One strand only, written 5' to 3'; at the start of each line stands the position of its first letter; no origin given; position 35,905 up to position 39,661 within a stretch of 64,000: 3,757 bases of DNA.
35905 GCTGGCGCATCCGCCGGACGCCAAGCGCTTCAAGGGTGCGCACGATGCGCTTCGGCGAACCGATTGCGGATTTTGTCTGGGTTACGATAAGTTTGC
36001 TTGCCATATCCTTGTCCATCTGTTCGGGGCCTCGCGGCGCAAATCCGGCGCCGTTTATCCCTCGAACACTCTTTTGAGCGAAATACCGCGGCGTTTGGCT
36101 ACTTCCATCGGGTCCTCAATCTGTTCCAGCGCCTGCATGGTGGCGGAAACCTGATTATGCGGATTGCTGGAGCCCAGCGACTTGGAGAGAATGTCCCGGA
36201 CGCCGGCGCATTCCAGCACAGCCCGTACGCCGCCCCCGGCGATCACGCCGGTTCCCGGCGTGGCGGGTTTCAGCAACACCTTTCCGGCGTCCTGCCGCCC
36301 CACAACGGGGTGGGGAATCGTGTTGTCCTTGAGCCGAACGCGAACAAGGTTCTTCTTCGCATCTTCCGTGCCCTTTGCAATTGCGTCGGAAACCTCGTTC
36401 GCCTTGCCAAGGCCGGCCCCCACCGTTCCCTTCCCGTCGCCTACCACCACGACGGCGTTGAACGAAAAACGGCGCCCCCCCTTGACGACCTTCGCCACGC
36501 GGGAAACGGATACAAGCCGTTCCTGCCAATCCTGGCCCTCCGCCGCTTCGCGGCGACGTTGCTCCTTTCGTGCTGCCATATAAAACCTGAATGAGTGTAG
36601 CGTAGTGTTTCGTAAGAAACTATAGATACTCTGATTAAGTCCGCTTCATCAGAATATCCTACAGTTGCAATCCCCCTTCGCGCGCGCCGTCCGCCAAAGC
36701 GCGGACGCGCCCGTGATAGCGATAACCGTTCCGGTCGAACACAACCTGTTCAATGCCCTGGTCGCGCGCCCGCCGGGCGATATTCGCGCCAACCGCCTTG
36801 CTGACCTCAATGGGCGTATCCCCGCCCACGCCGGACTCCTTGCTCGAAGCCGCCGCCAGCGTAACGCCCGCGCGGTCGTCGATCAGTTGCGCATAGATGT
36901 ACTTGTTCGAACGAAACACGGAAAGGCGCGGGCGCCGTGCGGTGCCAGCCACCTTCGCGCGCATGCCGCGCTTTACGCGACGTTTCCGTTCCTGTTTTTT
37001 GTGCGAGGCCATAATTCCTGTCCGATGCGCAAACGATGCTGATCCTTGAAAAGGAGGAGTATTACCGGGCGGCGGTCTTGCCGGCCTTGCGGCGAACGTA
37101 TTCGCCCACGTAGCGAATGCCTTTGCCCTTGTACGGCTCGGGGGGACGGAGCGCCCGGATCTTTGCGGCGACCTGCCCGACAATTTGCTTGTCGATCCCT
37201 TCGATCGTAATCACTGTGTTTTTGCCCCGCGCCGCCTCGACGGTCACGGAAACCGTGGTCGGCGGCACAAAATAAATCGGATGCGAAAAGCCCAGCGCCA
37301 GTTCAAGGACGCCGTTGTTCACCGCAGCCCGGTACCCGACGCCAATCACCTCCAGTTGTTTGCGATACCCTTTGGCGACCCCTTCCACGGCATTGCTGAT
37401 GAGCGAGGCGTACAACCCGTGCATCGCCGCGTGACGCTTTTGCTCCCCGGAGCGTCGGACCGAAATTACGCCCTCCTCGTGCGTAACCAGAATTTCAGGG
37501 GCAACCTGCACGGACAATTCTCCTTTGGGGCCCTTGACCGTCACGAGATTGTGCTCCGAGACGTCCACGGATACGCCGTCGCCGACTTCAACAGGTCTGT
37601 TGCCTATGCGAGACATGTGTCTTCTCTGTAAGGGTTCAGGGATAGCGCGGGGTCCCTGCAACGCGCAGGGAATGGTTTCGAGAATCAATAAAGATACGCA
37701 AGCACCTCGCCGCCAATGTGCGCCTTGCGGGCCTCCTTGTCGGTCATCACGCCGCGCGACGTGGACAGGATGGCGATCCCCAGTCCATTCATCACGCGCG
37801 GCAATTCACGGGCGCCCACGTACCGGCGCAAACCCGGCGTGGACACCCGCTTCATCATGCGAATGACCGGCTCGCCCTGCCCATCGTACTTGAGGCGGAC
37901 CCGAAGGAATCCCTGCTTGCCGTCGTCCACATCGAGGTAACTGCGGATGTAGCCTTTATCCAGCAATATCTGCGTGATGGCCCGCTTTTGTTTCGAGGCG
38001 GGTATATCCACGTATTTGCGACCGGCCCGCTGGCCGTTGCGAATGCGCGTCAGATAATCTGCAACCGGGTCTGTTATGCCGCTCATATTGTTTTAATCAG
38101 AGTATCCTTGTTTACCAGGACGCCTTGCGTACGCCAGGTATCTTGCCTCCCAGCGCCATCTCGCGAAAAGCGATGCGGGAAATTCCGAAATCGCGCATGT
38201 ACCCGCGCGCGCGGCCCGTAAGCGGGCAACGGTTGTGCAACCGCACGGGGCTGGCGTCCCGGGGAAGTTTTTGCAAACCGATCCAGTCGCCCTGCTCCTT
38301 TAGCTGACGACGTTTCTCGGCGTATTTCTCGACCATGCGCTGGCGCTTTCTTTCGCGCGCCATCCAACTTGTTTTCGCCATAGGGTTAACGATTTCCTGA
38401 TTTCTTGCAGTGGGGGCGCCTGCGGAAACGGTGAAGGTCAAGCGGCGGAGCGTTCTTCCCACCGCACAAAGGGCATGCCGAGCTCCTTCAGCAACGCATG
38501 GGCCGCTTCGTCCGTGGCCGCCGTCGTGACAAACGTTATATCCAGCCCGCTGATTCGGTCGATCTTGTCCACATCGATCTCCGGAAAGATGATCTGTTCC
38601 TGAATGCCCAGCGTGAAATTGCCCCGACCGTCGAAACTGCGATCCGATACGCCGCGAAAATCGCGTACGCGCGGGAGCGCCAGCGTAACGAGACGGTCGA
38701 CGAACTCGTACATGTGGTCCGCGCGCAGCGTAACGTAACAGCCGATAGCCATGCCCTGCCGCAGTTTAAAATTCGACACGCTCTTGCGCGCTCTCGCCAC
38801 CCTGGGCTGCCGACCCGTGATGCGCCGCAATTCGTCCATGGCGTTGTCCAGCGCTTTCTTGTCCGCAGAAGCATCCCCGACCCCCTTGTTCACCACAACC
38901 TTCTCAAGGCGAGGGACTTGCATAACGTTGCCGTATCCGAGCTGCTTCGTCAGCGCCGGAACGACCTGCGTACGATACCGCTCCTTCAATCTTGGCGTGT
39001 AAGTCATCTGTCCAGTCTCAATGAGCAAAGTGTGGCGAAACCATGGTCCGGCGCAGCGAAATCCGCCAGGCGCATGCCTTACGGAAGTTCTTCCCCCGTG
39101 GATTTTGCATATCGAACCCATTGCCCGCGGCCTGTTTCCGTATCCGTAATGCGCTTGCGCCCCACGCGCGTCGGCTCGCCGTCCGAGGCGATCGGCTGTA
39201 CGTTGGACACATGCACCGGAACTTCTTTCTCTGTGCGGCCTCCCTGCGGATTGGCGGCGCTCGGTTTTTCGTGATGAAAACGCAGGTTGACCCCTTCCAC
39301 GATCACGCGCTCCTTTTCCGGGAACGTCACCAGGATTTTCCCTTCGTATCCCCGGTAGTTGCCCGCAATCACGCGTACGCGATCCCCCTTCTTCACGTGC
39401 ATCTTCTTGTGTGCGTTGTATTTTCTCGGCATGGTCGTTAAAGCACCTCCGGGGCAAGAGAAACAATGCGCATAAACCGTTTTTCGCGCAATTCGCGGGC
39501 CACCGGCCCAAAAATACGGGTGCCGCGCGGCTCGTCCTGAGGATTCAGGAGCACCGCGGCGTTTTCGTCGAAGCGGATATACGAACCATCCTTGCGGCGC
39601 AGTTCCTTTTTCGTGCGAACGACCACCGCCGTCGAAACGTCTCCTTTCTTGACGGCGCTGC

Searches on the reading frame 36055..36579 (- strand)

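Call 82: search_protein_families(library=pfam, proteins=[window:36055-36579:-], max_evalue=0.001)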
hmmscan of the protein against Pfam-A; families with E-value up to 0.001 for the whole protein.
window:36055-36579:- (174 aa): 2 families
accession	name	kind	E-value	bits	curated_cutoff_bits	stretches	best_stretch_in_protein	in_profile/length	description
PF03719.21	Ribosomal_S5_C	-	2.3e-29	101.1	21.5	1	94-164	1-71/71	Ribosomal protein S5, C-terminal domain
PF00333.26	Ribosomal_S5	-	3.4e-27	94.7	27.1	1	18-82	1-65/65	Ribosomal protein S5, N-terminal domain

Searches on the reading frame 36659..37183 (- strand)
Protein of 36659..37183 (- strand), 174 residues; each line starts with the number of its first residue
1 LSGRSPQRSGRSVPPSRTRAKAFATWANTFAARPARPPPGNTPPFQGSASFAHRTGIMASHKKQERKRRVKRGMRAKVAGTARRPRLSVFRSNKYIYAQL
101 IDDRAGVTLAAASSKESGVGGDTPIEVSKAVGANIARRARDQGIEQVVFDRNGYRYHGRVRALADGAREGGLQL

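Call 37: search_protein_families(library=pfam, proteins=[window:36659-37183:-], max_evalue=0.01)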
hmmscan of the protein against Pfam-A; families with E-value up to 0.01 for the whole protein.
window:36659-37183:- (174 aa): 1 family
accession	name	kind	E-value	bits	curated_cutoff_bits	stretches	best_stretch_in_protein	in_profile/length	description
PF00861.27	Ribosomal_L18p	-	5.8e-40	136.7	27.8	1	61-174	2-116/116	Ribosomal L18 of archaea, bacteria, mitoch. and chloroplast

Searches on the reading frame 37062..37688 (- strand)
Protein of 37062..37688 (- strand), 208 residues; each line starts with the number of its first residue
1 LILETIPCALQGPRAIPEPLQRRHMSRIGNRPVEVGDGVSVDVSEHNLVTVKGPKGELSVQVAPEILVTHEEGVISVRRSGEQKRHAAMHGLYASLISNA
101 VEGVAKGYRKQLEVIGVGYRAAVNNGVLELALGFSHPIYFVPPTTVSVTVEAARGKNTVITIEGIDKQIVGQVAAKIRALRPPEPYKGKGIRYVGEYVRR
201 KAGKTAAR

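Call 37: search_protein_families(library=pfam, proteins=[window:37062-37688:-], max_evalue=0.01)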
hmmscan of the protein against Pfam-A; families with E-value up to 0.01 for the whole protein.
window:37062-37688:- (208 aa): 1 family
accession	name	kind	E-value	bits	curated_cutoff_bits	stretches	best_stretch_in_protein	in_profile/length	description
PF00347.28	Ribosomal_L6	-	4.5e-38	130.3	27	2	115-193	1-79/80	Ribosomal protein L6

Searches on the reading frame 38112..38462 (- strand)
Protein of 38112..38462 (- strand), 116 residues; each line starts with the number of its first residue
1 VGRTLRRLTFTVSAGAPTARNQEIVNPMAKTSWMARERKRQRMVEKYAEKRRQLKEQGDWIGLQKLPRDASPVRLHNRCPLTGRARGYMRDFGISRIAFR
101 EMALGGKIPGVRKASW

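Call 82: search_protein_families(library=pfam, proteins=[window:38112-38462:-], max_evalue=0.001)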
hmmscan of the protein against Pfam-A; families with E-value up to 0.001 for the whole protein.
window:38112-38462:- (116 aa): 1 family
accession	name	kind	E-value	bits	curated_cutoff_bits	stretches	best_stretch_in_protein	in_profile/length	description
PF00253.27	Ribosomal_S14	-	1.4e-27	95.6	27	1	63-115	2-54/54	Ribosomal protein S14p/S29e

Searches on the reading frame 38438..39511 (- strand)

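Call 37: search_protein_families(library=pfam, proteins=[window:38438-39511:-], max_evalue=0.01)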
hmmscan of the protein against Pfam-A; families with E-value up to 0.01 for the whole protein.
window:38438-39511:- (357 aa): 2 families
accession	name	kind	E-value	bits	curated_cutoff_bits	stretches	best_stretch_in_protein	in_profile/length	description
PF00673.26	Ribosomal_L5_C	-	2.8e-39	133.6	27.8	1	256-348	2-94/94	ribosomal L5P family C-terminus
PF00281.24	Ribosomal_L5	-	3.5e-24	85.3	34.9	1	195-251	1-57/57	Ribosomal protein L5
